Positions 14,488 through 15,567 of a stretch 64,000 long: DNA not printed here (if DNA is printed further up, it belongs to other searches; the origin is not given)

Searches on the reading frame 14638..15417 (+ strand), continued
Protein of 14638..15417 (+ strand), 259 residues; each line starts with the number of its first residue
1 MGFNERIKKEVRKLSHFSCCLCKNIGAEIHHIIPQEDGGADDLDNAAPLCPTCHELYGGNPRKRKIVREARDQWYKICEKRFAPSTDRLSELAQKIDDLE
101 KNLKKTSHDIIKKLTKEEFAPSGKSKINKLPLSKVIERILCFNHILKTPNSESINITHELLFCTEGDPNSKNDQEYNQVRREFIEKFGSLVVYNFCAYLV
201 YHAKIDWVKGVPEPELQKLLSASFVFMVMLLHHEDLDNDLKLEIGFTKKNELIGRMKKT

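Call 69: search_protein_families(library=pfam, proteins=[P0040, P0027, P0020, P0076, P0101, P0119, P0034, P0047], max_evalue=0.01)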
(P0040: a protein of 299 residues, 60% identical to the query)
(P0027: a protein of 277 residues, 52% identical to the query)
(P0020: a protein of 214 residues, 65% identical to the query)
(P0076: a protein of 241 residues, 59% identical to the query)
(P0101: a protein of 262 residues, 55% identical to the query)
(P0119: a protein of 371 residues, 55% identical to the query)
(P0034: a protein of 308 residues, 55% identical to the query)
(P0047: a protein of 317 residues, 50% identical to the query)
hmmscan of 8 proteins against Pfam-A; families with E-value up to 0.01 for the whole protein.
P0040 (299 aa): 3 families
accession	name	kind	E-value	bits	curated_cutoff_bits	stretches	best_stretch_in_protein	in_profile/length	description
PF24738.1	DUF7689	-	2.7e-32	112.4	22.6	1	163-285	2-118/118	Domain of unknown function (DUF7689)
PF01844.29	HNH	-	5.2e-09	36.5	21.4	1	44-76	10-45/47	HNH endonuclease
PF13391.12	HNH_2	-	0.00087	19.5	21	1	37-76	1-59/66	HNH endonuclease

P0027 (277 aa): 3 families
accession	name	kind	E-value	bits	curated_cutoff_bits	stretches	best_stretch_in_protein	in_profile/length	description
PF24738.1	DUF7689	-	3.9e-31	108.7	22.6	1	149-269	1-118/118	Domain of unknown function (DUF7689)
PF01844.29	HNH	-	4.3e-09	36.8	21.4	1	26-58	10-45/47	HNH endonuclease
PF13391.12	HNH_2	-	7.4e-05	23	21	1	19-58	1-59/66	HNH endonuclease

P0020 (214 aa): 3 families
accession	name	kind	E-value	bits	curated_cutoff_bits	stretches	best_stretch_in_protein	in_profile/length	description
PF01844.29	HNH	-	1.1e-09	38.7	21.4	1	20-58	4-45/47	HNH endonuclease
PF14279.12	HNH_5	-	0.00015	22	27.5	1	19-61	1-47/56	HNH endonuclease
PF13391.12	HNH_2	-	0.0086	16.4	21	0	19-58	1-59/66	HNH endonuclease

P0076 (241 aa): 3 families
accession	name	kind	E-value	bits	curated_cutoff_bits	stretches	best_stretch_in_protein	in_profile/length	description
PF01844.29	HNH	-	2.7e-10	40.7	21.4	1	19-56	1-43/47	HNH endonuclease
PF14279.12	HNH_5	-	1e-06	29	27.5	1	19-61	1-47/56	HNH endonuclease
PF13391.12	HNH_2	-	0.0069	16.7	21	0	19-57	1-58/66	HNH endonuclease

P0101 (262 aa): 3 families
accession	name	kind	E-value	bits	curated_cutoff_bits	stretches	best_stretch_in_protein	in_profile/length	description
PF01844.29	HNH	-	2.6e-10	40.7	21.4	1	19-61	3-46/47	HNH endonuclease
PF14279.12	HNH_5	-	2.2e-05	24.7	27.5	1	19-66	1-50/56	HNH endonuclease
PF13391.12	HNH_2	-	0.0015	18.7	21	1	19-61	1-60/66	HNH endonuclease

P0119 (371 aa): 7 families
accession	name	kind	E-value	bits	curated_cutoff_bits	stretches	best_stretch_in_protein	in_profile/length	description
PF01844.29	HNH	-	3.1e-10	40.5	21.4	1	19-58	3-43/47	HNH endonuclease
PF13401.12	AAA_22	-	4.9e-07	30.5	27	1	145-262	5-116/130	AAA domain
PF13191.12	AAA_16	-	2e-05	25.6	32.6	1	128-239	2-144/167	AAA ATPase domain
PF14279.12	HNH_5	-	3.5e-05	24.1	27.5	1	19-62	1-46/56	HNH endonuclease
PF01637.24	ATPase_2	-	0.00045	20.5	33.2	1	131-273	4-160/225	ATPase domain predominantly from Archaea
PF20702.3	nSTAND2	-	0.0031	17.3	24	1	220-311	105-196/279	Novel STAND NTPase 2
PF13391.12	HNH_2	-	0.0038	17.5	21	1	19-59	1-58/66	HNH endonuclease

P0034 (308 aa): 3 families
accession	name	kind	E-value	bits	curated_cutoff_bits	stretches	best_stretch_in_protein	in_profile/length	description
PF01844.29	HNH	-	6.7e-10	39.4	21.4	1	20-58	4-45/47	HNH endonuclease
PF13391.12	HNH_2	-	0.00052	20.3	21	1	19-58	1-59/66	HNH endonuclease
PF14279.12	HNH_5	-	0.0025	18.2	27.5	1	27-61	13-47/56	HNH endonuclease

P0047 (317 aa): 2 families
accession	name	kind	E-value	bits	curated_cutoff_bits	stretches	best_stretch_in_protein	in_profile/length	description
PF01844.29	HNH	-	1.4e-08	35.1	21.4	1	20-58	4-45/47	HNH endonuclease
PF13391.12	HNH_2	-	0.0084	16.4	21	0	19-58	1-59/66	HNH endonuclease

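Call 79: search_dna_similar(query=window:14638-15417:+, collection=plasmids, mode=protein, max_evalue=0.00001, max_rows=12)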
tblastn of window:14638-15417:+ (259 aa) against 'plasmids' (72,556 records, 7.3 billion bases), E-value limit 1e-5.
No match.

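Call 83: search_protein_families(library=ncbifam, proteins=[L023:7236-8435:-, L018:4119-4937:+], max_evalue=0.00001)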
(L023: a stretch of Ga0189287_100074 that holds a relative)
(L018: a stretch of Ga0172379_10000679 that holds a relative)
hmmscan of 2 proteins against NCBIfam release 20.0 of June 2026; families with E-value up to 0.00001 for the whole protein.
L023:7236-8435:- (399 aa): 20 families
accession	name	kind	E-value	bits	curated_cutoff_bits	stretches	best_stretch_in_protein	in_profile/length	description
TIGR00880.1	2_A_01_02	superfamily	3.9e-15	56.2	131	1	51-187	1-138/141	multidrug resistance protein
NF012174.0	tet_MFS_A_B_C_D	equivalog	5.9e-11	41.8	475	1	50-188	42-179/382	Tet(A)/Tet(B)/Tet(C) family tetracycline efflux MFS transporter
TIGR00879.1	SP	subfamily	6.2e-10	38.2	237.8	1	17-192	66-247/510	sugar porter family MFS transporter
TIGR00710.1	efflux_Bcr_CflA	subfamily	3.7e-09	36.5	200.9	1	25-385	17-382/385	Bcr/CflA family efflux MFS transporter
NF007782.0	PRK10473.1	subfamily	6.1e-09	35.4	417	1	46-395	36-382/394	MdtL family multidrug efflux MFS transporter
NF008314.0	PRK11102.1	equivalog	8.1e-09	35.2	303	1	12-205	11-201/396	Bcr/CflA family multidrug efflux MFS transporter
NF012194.0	tet_MFS_J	exception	1.2e-08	34.3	870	1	50-186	43-179/398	tetracycline efflux MFS transporter Tet(J)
NF007799.0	PRK10504.1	subfamily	1.5e-08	34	426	1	18-181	15-176/471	multidrug transporter subunit MdtD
NF012186.0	tet_MFS_D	exception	2.7e-08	33.3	775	1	51-196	44-189/394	tetracycline efflux MFS transporter Tet(D)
NF012207.0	tet_MFS_H_J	exception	2.9e-08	33.2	700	1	50-185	43-178/392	Tet(H)/Tet(J) family tetracycline efflux MFS transporter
NF008654.0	PRK11652.1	equivalog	5e-08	32.2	479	1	20-384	16-376/397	multidrug efflux MFS transporter EmrD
NF012195.0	tet_MFS_H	exception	4.6e-07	29.3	840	1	35-177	25-170/392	tetracycline efflux MFS transporter Tet(H)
TIGR00711.1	efflux_EmrB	subfamily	6.1e-07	28.5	230.2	1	42-185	31-174/485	DHA2 family efflux MFS transporter permease subunit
TIGR00894.1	2A0114euk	subfamily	1.2e-06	27.3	626.45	1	40-187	68-215/465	Na(+)-dependent inorganic phosphate cotransporter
NF045684.1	tet_MFS_65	exception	1.3e-06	27.9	800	0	50-385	37-333/383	tetracycline efflux MFS transporter Tet(65)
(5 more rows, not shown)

L018:4119-4937:+ (272 aa): 2 families
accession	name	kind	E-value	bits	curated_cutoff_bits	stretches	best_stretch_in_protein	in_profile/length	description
NF050171.1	CDNTAsCap12CFB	equivalog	1.4e-09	37.6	450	1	178-245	57-119/305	CBASS system CD-NTase-associated NAD(+) hydrolase Cap12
NF050172.1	CDNTAsCap12CFB2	equivalog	3.5e-09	36.3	450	1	151-246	27-118/312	CBASS system CD-NTase-associated NAD(+) hydrolase Cap12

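Call 94: search_protein_families(library=pfam, proteins=[L018:4119-4937:+, L018:6077-7987:+, L019:872-1771:+, L019:3309-4289:+, L021:4007-4846:+, L021:5960-6625:+, L055:2937-3857:-, L055:5234-7090:-, L063:2128-3063:+, L025:1064-2224:+], max_evalue=0.0001)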
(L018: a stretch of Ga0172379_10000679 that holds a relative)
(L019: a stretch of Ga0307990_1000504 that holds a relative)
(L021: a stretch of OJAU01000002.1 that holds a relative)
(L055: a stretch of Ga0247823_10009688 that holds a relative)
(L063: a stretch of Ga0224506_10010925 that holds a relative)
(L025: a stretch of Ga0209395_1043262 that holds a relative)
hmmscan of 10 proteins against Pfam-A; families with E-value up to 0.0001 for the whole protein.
L018:4119-4937:+ (272 aa): 1 family
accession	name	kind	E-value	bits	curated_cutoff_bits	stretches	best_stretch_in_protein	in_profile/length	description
PF10137.14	CAP12-PCTIR_TIR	-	4.2e-39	133.7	24.7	1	128-247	1-116/119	CAP12/Pycsar effector protein, TIR domain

L018:6077-7987:+ (636 aa): 1 family
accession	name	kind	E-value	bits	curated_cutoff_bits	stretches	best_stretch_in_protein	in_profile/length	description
PF18962.6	Por_Secre_tail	-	4.8e-11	43.2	27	1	558-633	2-74/75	Secretion system C-terminal sorting domain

L019:872-1771:+ (299 aa): 3 families
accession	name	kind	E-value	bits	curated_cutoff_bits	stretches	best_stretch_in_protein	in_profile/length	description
PF13646.12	HEAT_2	-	2.4e-10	41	27.7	0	63-115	25-75/88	HEAT repeats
PF02985.28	HEAT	-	2.9e-07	30.6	23.5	0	71-95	2-26/31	HEAT repeat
PF13513.12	HEAT_EZ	-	7.6e-06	26.8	27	1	50-94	3-53/55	HEAT-like repeat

L019:3309-4289:+ (326 aa): 11 families
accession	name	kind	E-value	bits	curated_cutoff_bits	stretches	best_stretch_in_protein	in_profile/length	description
PF22528.1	PRMT_C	-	2.4e-19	70.3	27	1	146-300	6-158/164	Arginine methyltransferase oligomerization subdomain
PF13649.12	Methyltransf_25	-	2.2e-11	44.7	27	1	40-136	1-97/97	Methyltransferase domain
PF13847.12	Methyltransf_31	-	9.7e-11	42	27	1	36-157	3-124/145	Methyltransferase domain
PF06325.19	PrmA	-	1.1e-10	42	22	1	29-110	154-234/296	Ribosomal protein L11 methyltransferase (PrmA)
PF05185.22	PRMT5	-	3.1e-10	40.6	22.9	1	37-135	64-166/171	PRMT5 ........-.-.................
PF08241.18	Methyltransf_11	-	3.6e-08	34.4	21.2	1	41-138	1-93/95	Methyltransferase domain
PF05175.20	MTS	-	1.3e-06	28.6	23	1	39-109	34-105/170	Methyltransferase small domain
PF02475.24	TRM5-TYW2_MTfase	-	1.4e-05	25.6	28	1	27-108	27-110/164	TRM5/TYW2 methyltransferase domain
PF02353.26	CMAS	-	1.7e-05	24.8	27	1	34-144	60-168/273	Mycolic acid cyclopropane synthetase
PF01728.25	FtsJ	-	3.4e-05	24.3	24.1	1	33-107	18-96/181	FtsJ-like methyltransferase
PF12847.13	Methyltransf_18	-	6.5e-05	23.4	27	0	29-114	7-94/151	Methyltransferase domain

L021:4007-4846:+ (279 aa): 4 families
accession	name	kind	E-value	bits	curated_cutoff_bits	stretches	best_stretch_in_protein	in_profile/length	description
PF00924.24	MS_channel_2nd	-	4.2e-19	68.9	20.2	1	107-171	2-66/68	Mechanosensitive ion channel, beta-domain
PF21082.3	MS_channel_3rd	-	3.9e-12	46.9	21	1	181-261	3-88/88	Mechanosensitive ion channel MscS, C-terminal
PF05552.17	MS_channel_1st_1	-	1.8e-06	28.1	22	1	12-54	5-47/50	Mechanosensitive ion channel, conserved TM helix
PF21088.3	MS_channel_1st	-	1.9e-05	25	23.1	1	66-105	3-42/42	Mechanosensitive ion channel, transmembrane helices 2/3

L021:5960-6625:+ (221 aa): 1 family
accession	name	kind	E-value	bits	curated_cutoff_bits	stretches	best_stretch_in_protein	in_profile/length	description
PF01939.22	NucS_C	-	8.3e-10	39.2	24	1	105-203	2-101/124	Endonuclease NucS C-terminal domain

L055:2937-3857:- (306 aa): 1 family
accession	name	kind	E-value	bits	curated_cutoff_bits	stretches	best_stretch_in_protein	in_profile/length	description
PF02371.22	Transposase_20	-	3.6e-26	91.8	21.3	1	157-236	1-79/87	Transposase IS116/IS110/IS902 family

L055:5234-7090:- (618 aa): 0 families

L063:2128-3063:+ (311 aa): 1 family
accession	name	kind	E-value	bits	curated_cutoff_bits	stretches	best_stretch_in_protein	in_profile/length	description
PF00248.27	Aldo_ket_red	-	1.3e-30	106.9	24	1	53-300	2-284/291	Aldo/keto reductase family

L025:1064-2224:+ (386 aa): 3 families
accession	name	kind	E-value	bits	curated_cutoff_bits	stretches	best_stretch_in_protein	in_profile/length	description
PF12832.13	MFS_1_like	-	1.1e-118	397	25.2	1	10-363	1-372/373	MFS_1 like family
PF07690.21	MFS_1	-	8.8e-24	84.5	33.4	2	255-383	49-175/347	Major Facilitator Superfamily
PF03825.22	Nuc_H_symport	-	5.9e-22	78.7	25.9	1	12-382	6-397/400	Nucleoside H+ symporter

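Call 99: search_protein_families(library=pfam, proteins=[L017:251-1105:+, L017:576-1247:-, L001:3978-4688:+, L014:6949-7803:+], max_evalue=0.001)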
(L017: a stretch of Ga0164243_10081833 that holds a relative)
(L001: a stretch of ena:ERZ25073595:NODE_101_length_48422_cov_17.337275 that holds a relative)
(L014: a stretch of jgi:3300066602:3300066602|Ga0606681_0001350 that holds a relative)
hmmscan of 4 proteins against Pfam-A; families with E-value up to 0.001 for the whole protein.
L017:251-1105:+ (284 aa): 0 families

L017:576-1247:- (224 aa): 0 families

L001:3978-4688:+ (236 aa): 0 families

L014:6949-7803:+ (284 aa): 0 families
